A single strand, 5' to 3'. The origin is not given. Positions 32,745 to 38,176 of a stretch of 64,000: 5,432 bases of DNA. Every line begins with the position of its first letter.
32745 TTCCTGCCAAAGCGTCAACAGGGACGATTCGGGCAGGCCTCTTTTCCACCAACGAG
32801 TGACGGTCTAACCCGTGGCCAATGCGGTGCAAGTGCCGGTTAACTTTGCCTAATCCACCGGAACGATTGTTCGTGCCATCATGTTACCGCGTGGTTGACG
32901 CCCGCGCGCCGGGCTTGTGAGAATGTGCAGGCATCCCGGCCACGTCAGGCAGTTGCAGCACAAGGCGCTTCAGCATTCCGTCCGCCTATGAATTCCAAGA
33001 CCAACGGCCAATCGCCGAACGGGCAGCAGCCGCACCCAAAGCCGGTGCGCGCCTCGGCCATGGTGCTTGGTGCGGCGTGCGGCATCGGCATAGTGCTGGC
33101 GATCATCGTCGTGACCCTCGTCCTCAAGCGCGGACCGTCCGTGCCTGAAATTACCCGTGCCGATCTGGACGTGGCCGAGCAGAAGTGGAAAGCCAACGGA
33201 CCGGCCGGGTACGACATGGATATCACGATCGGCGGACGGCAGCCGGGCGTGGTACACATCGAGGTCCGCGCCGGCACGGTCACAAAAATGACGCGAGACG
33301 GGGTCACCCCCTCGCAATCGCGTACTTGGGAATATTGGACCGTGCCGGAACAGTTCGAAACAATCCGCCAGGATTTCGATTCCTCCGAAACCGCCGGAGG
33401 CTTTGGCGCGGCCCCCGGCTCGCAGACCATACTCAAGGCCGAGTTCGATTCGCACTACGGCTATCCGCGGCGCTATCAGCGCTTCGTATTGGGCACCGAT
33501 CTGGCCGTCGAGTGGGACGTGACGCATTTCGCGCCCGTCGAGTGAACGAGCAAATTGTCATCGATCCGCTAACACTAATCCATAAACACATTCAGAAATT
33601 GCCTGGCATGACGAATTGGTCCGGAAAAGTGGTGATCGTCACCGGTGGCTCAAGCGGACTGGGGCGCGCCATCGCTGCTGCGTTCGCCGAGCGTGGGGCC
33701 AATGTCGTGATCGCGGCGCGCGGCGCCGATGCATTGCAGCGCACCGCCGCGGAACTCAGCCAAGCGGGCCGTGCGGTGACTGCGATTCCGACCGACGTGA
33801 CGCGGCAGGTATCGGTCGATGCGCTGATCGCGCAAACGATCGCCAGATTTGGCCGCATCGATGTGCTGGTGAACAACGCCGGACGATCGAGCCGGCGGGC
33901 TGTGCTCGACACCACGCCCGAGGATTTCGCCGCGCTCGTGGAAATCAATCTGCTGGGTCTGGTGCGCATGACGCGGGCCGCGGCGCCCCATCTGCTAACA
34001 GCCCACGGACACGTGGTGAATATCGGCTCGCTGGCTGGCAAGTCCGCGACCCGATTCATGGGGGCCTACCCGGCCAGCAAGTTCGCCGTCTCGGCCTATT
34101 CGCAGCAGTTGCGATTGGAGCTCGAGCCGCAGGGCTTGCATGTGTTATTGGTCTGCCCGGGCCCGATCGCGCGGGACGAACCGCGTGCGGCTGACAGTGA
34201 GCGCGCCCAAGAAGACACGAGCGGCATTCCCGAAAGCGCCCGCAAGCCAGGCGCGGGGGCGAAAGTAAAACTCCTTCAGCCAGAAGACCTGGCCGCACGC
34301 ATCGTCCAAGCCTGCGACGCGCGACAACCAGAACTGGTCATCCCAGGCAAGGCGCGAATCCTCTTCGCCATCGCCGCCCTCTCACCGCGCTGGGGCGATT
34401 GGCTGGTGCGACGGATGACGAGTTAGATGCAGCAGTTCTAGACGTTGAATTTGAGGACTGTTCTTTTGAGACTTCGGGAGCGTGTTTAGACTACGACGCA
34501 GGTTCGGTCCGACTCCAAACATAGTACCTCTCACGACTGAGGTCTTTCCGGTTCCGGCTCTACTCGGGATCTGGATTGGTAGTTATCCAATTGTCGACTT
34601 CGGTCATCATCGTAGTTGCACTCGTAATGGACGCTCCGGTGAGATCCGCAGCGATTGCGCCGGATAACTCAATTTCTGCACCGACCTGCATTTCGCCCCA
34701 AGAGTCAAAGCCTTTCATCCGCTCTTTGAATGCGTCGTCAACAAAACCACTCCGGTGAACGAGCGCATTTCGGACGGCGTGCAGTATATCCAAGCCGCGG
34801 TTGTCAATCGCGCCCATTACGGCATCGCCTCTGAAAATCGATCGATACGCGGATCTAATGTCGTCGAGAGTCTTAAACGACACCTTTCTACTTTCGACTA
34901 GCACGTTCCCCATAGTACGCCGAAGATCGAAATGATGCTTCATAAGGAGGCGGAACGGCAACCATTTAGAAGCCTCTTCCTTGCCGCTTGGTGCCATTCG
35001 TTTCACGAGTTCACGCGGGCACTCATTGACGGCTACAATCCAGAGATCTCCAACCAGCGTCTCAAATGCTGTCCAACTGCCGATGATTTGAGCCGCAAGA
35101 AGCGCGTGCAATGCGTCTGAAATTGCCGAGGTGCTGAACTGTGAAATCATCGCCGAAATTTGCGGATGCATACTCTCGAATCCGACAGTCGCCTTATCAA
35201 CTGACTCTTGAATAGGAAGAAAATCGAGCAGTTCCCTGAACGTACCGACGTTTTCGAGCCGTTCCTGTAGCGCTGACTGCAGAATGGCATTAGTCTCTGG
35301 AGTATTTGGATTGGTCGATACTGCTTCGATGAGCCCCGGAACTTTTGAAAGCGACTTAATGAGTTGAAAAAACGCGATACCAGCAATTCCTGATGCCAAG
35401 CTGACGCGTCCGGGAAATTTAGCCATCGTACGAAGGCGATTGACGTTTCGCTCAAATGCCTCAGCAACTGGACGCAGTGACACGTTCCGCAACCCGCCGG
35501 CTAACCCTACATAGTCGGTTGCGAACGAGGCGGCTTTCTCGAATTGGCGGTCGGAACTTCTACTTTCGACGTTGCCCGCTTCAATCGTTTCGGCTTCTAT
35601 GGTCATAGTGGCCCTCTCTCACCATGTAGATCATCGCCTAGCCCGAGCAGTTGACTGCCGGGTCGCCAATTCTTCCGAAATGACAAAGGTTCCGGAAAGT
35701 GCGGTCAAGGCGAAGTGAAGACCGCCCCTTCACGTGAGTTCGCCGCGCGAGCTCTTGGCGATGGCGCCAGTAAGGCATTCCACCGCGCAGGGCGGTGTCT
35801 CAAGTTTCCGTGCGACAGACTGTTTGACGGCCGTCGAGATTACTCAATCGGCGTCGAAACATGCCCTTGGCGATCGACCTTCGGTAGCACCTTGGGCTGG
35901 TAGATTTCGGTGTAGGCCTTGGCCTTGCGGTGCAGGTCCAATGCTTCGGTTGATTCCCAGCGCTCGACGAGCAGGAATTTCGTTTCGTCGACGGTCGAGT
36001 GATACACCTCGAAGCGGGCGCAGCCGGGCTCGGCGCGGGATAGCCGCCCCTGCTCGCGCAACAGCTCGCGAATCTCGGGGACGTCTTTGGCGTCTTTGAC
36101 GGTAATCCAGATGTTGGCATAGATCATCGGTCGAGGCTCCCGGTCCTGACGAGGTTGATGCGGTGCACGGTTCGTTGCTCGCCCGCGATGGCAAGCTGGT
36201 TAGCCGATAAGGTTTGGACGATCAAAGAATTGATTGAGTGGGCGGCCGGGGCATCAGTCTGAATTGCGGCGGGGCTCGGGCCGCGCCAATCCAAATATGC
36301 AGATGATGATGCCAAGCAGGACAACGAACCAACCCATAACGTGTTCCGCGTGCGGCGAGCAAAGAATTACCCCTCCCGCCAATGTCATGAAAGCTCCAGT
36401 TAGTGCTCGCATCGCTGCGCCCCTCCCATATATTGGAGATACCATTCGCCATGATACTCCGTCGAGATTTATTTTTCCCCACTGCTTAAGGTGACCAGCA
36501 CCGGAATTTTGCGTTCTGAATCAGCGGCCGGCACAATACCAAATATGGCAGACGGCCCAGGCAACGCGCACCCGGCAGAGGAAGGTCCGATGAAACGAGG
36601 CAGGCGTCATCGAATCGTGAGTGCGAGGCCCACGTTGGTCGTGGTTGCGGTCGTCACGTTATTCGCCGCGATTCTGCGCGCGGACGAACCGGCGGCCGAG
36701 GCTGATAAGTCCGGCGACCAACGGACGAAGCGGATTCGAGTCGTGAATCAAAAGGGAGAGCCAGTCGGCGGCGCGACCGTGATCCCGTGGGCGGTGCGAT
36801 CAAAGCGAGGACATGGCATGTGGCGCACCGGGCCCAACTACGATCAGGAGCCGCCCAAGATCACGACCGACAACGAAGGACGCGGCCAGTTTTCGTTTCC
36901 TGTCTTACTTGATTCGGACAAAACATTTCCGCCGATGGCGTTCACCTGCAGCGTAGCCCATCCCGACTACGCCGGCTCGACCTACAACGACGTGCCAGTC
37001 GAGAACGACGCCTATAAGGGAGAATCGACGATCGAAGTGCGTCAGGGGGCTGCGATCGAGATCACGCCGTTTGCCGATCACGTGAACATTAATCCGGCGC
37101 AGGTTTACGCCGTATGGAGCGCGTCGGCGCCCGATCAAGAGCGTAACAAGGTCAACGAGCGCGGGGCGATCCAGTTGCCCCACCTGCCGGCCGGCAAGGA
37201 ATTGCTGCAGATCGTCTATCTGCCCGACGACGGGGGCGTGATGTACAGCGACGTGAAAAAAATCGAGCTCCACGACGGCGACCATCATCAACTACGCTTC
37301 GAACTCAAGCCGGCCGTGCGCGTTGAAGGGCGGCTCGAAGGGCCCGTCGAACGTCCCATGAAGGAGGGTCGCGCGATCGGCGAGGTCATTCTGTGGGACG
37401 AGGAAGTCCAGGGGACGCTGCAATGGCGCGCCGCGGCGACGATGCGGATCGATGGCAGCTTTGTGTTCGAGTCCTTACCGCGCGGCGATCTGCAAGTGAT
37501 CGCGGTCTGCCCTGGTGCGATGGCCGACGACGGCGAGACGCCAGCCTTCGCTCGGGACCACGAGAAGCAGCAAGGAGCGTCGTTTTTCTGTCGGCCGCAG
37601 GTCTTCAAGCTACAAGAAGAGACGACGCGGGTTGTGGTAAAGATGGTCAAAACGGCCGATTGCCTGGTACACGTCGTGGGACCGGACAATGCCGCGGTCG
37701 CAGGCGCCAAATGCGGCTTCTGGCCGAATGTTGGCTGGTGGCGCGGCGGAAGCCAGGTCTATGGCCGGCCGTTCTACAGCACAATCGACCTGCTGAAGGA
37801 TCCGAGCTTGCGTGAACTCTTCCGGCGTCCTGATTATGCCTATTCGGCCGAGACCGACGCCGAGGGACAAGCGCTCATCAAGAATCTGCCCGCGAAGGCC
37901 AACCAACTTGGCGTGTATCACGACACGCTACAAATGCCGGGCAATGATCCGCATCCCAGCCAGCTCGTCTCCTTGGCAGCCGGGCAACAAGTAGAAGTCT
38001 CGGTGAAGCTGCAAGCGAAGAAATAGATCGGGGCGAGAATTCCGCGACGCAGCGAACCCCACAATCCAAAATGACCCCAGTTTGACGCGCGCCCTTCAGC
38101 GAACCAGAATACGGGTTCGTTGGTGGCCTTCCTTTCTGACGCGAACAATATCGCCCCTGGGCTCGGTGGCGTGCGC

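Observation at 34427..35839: AT-rich single-gene island encoding a HEPN-motif (RNALVH) protein: candidate stand-alone abortive-infection/RNase defence gene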

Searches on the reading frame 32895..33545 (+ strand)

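Call 14: search_protein_families(library=pfam, proteins=[window:32895-33545:+], max_evalue=0.001)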
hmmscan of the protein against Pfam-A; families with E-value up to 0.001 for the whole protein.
window:32895-33545:+ (216 aa): 1 family
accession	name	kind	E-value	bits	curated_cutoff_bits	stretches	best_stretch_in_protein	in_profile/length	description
PF19671.4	DUF6174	-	1.4e-06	29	23.8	1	91-192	2-98/122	Family of unknown function (DUF6174)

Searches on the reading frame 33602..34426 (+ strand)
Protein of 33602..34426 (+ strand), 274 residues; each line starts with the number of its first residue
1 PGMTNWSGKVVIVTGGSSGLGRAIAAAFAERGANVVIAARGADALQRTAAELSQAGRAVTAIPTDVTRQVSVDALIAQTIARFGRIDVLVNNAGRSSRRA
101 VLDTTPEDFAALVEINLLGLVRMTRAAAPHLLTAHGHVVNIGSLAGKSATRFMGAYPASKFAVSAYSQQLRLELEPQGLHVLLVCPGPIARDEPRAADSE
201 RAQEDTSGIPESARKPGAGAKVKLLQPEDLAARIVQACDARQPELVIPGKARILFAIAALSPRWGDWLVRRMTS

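Call 14: search_protein_families(library=pfam, proteins=[window:33602-34426:+], max_evalue=0.001)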
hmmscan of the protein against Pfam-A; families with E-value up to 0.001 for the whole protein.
window:33602-34426:+ (274 aa): 4 families
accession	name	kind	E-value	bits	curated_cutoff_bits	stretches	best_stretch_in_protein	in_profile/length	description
PF00106.31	adh_short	-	1.2e-53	182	26.6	1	9-190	1-183/195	short chain dehydrogenase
PF13561.12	adh_short_C2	-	1.8e-42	146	27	1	18-202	6-189/236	Enoyl-(Acyl carrier protein) reductase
PF08659.16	KR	-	1.7e-14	54.5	22.6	1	11-168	3-161/180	KR domain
PF01370.27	Epimerase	-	1.6e-06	28.2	20.9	1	11-164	1-150/240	NAD dependent epimerase/dehydratase family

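Call 67: find_related_loci(query=window:33602-34426:+, collection=metagenome_contigs, flank=6000)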
Query window:33602-34426:+ (274 aa) in metagenome_contigs; peptide patterns used: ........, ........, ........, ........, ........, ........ (x = any residue, [..] = any of these).
266 stretches matched a pattern; 25 encode a relative of the query (tblastn E <= 1e-3); 25 distinct loci.
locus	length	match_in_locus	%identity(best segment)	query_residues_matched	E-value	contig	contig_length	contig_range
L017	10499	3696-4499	65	3-269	6e-106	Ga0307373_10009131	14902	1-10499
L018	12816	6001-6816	66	3-273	3e-104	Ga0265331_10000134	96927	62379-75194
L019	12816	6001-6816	66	3-273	3e-102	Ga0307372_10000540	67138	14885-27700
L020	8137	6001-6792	60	6-273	3e-102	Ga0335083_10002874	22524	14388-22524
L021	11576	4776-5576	61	3-273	3e-101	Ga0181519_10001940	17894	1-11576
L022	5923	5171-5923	66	3-252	3e-98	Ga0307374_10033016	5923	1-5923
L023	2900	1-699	63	42-273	2e-95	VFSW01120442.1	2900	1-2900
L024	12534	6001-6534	38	12-188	3e-28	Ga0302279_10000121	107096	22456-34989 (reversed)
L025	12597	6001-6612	32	7-205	2e-25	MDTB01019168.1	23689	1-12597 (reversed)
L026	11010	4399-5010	32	7-205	2e-25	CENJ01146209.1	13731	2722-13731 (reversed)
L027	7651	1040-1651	32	7-205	2e-25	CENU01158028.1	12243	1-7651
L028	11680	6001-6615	34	7-210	4e-23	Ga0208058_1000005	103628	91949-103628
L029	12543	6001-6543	33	9-188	2e-21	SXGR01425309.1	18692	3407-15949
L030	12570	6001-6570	37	3-189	3e-19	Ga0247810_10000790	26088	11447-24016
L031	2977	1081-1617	35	13-192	2e-17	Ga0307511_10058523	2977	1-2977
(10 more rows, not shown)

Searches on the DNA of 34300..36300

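Call 79: search_rna_families(source=window, start=34300, end=36300, threshold=evalue, max_evalue=1)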
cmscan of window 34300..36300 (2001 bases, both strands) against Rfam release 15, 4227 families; matches with E-value up to 1: 0.
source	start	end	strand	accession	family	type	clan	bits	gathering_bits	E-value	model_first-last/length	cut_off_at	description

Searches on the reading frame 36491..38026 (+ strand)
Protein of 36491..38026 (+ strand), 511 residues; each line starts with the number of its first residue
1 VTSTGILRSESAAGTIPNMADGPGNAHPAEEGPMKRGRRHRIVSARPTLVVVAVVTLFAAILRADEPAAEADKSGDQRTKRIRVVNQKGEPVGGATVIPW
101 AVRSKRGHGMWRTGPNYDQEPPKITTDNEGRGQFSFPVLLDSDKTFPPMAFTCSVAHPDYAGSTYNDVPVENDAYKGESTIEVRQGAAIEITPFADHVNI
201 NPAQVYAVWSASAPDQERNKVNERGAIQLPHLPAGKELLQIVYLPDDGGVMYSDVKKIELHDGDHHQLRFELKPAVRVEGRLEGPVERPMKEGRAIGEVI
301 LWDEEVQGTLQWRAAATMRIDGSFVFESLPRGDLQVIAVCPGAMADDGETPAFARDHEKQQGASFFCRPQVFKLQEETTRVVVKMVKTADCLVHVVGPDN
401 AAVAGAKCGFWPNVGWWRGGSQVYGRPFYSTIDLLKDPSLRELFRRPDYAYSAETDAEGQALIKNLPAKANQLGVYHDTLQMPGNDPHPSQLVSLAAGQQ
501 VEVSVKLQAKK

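Call 14: search_protein_families(library=pfam, proteins=[window:36491-38026:+], max_evalue=0.001)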
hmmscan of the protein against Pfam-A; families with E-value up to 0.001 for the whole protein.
window:36491-38026:+ (511 aa): 1 family
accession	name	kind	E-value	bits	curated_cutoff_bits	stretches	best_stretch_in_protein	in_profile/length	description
PF13620.12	CarboxypepD_reg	-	1.7e-08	35.2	32.3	0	450-508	29-82/82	Carboxypeptidase regulatory-like domain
